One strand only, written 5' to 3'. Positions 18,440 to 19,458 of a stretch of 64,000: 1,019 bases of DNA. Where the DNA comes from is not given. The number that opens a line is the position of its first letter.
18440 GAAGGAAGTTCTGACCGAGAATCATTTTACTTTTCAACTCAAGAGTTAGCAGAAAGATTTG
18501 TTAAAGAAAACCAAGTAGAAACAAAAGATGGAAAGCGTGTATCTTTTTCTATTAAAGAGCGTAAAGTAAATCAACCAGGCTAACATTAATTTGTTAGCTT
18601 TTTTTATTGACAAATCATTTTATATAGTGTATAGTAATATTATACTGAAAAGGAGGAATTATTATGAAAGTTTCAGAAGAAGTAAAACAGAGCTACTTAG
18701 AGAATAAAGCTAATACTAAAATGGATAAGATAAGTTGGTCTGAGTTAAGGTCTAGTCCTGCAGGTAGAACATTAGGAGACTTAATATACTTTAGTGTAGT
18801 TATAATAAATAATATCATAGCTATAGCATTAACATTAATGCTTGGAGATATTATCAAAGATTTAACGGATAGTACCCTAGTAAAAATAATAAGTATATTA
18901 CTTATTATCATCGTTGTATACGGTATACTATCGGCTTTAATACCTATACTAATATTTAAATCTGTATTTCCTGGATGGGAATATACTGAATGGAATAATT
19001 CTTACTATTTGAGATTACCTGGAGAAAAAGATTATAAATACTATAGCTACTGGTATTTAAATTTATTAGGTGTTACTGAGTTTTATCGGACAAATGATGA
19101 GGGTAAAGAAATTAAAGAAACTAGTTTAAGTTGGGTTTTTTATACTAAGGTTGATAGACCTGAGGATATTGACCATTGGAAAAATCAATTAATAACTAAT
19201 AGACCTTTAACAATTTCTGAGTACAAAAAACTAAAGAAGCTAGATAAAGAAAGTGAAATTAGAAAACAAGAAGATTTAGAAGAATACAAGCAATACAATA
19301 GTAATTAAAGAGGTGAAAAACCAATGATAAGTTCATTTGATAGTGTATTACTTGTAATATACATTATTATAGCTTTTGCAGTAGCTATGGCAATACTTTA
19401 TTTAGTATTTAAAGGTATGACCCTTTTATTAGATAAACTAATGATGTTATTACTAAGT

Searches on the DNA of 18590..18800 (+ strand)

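Call 117: search_dna_similar(query=window:18590-18800:+, collection=phages, mode=distant, max_rows=40, rows=spread)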
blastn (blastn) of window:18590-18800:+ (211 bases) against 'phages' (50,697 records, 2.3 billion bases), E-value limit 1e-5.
Records with a match: 127; places in all: 166; records where one place covers at least 80% of the query: 108.
Best place of each record, by identity: >=99% 26; 95-99% 61; 90-95% 35; 80-90% 5.
By first word of the organism name: Staphylococcus 127.
By host as written in the record: Staphylococcus aureus 35; - 15; Staphylococcus carnosus TM300 15; Staphylococcus sp. 11; Staphylococcus xylosus M1997-2/10 8; Staphylococcus ureilyticus ATCC49330 4; Staphylococcus aureus ATCC 25923 4; Staphylococcus aureus XN108 3; and 24 more.
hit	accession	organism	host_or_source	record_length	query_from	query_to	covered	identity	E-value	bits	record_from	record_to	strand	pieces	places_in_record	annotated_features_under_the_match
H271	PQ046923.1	Staphylococcus phage OPT-SA02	Staphylococcus aureus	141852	1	211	100%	100.0%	5e-104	381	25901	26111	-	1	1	hypothetical protein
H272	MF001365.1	Staphylococcus phage SA3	Staphylococcus aureus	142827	1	211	100%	100.0%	5e-104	381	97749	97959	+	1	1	hypothetical protein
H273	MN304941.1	Staphylococcus phage vB_SauH_IME522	Staphylococcus aureus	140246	1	211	100%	100.0%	5e-104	381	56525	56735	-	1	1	putative membrane protein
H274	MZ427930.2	Staphylococcus phage SAP23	methicillin-resistant Staphylococcus ...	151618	1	211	100%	100.0%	5e-104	381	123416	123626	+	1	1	putative ribulose-1,5-bisphosphate carboxylase/oxygenase small subunit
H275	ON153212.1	Staphylococcus phage KMSP1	Staphylococcus aureus food isolate 1 ...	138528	1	211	100%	100.0%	5e-104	381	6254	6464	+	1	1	hypothetical protein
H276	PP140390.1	Staphylococcus phage LSA2302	Staphylococcus aureus ATCC 25923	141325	1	211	100%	100.0%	5e-104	381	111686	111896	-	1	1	ribulose-1,5-bisphosphate carboxylase/oxygenase small subunit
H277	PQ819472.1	Staphylococcus phage sv_nwjns2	Staphylococcus aureus ATCC BAA-44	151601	1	211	100%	100.0%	5e-104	381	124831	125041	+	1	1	ribulose-1,5-bisphosphate carboxylase/oxygenase small subunit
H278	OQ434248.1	Staphylococcus phage RuSa1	Staphylococcus sp. k141_143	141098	1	211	100%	99.5%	2e-102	377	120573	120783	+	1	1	ribulose-1,5-bisphosphate carboxylase/oxygenase small subunit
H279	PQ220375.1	Staphylococcus phage NHSP6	Staphylococcus aureus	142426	1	211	100%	98.6%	1e-99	368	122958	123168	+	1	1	ribulose-1,5-bisphosphate carboxylase/oxygenase small subunit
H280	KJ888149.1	Staphylococcus phage MCE-2014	Staphylococcus aureus BCP88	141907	1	209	99%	98.6%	1e-98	364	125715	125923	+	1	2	hypothetical protein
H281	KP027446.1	Staphylococcus phage phiIPLA-RODI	Staphylococcus sp.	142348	1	209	99%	98.1%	5e-97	358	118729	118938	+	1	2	ribulose carboxylase/oxygenase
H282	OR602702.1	Staphylococcus phage vB_SauM-V1SA09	Staphylococcus aureus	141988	1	209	99%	98.1%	5e-97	358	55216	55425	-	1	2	ribulose 1,5-biphosphate carboxylase/oxygenase small subunit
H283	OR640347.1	Staphylococcus phage vB_SauM-T-SE-E2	Staphylococcus sp.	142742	1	209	99%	98.1%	5e-97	358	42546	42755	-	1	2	ribulose 1,5-biphosphate carboxylase/oxygenase small subunit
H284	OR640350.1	Staphylococcus phage vB_SauM-T-SE-G2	Staphylococcus sp.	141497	1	209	99%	98.1%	5e-97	358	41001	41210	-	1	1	ribulose 1,5-biphosphate carboxylase/oxygenase small subunit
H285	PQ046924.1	Staphylococcus phage OPT-SC01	Staphylococcus xylosus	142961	1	211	100%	96.7%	3e-94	350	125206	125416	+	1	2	hypothetical protein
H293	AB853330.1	Staphylococcus phage S25-3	isolated from the sewage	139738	1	206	98%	95.1%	9e-88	327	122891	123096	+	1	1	hypothetical protein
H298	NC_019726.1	Staphylococcus phage JD007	Staphylococcus aureus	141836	1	211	100%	91.5%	1e-79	300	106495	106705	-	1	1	ribulose-1;5-bisphosphate carboxylase/oxygenase small subunit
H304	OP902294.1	Staphylococcus phage BSwM-KMM1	Staphylococcus aureus LKY-Strp01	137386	2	211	100%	81.9%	6e-52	208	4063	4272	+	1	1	hypothetical protein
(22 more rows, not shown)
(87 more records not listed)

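Call 118: get_annotated_region(hit=H304, flank=50)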
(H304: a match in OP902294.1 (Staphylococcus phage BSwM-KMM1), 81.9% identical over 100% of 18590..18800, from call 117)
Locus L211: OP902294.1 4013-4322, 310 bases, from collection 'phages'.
description: Staphylococcus phage BSwM-KMM1, complete genome.
organism: Staphylococcus phage BSwM-KMM1 (NCBI taxid 3003612)
taxonomy: Viruses; Duplodnaviria; Heunggongvirae; Uroviricota; Caudoviricetes
host: Staphylococcus aureus LKY-Strp01; source: Baltic sea water; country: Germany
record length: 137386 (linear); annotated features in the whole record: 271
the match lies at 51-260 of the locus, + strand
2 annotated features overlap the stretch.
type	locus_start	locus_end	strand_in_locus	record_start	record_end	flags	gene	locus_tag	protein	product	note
CDS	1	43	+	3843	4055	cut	-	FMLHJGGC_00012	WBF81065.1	hypothetical protein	-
CDS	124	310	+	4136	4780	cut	-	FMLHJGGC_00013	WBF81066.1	hypothetical protein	-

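Call 119: get_annotated_region(hit=H298, flank=50)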
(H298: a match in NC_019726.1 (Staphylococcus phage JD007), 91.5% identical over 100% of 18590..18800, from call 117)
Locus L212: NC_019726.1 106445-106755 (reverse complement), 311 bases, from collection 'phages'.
description: Staphylococcus phage JD007, complete genome.
organism: Staphylococcus phage JD007 (NCBI taxid 1239383)
taxonomy: Viruses; Duplodnaviria; Heunggongvirae; Uroviricota; Caudoviricetes; Herelleviridae; Twortvirinae; Kayvirus; Kayvirus JD7
host: Staphylococcus aureus; source: Ruijin Hospital; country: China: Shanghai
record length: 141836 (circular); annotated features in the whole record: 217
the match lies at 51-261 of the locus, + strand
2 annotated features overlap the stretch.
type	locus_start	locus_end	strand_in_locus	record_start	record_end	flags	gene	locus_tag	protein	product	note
CDS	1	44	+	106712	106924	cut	-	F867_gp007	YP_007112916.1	hypothetical protein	-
CDS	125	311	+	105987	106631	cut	-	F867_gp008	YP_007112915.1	ribulose-1;5-bisphosphate carboxylase/oxygenase small subunit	-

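Call 120: get_annotated_region(hit=H293, flank=50)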
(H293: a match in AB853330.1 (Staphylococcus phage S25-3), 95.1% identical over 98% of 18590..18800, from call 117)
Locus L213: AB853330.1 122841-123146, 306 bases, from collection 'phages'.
description: Staphylococcus phage S25-3 DNA, complete genome.
organism: Staphylococcus phage S25-3 (NCBI taxid 1041526)
taxonomy: Viruses; Duplodnaviria; Heunggongvirae; Uroviricota; Caudoviricetes; Herelleviridae; Twortvirinae; Kayvirus; Kayvirus S253
host: -; source: isolated from the sewage; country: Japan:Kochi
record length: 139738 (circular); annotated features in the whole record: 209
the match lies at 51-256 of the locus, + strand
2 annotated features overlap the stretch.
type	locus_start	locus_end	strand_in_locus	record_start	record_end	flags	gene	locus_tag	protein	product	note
CDS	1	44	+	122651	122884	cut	-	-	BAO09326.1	hypothetical protein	ORF164; S25-3_ORF164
CDS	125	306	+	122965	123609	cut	-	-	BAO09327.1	hypothetical protein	ORF165; S25-3_ORF165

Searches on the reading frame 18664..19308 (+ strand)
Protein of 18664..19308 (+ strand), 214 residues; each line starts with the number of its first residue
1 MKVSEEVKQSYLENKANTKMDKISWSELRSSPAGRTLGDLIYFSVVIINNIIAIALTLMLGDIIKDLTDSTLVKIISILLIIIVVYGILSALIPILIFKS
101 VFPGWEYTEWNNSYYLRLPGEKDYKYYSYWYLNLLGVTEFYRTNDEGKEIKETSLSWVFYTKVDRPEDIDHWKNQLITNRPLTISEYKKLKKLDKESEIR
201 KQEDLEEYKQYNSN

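Call 114: search_protein_families(library=pfam, max_evalue=0.01, proteins=[window:18664-19308:+])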
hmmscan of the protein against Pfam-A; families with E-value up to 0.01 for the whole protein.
window:18664-19308:+ (214 aa): 0 families

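Call 116: search_protein_families(library=phrogs, max_evalue=0.001, proteins=[window:18664-19308:+])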
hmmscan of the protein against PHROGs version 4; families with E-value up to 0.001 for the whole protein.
window:18664-19308:+ (214 aa): 1 family
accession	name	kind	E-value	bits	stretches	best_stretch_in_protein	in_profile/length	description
phrog_3854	-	moron, auxiliary metabolic gene and host takeover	6.2e-130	432.2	1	1-214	1-214/214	ribulose-1;5-bisphosphate carboxylase/oxygenase small subunit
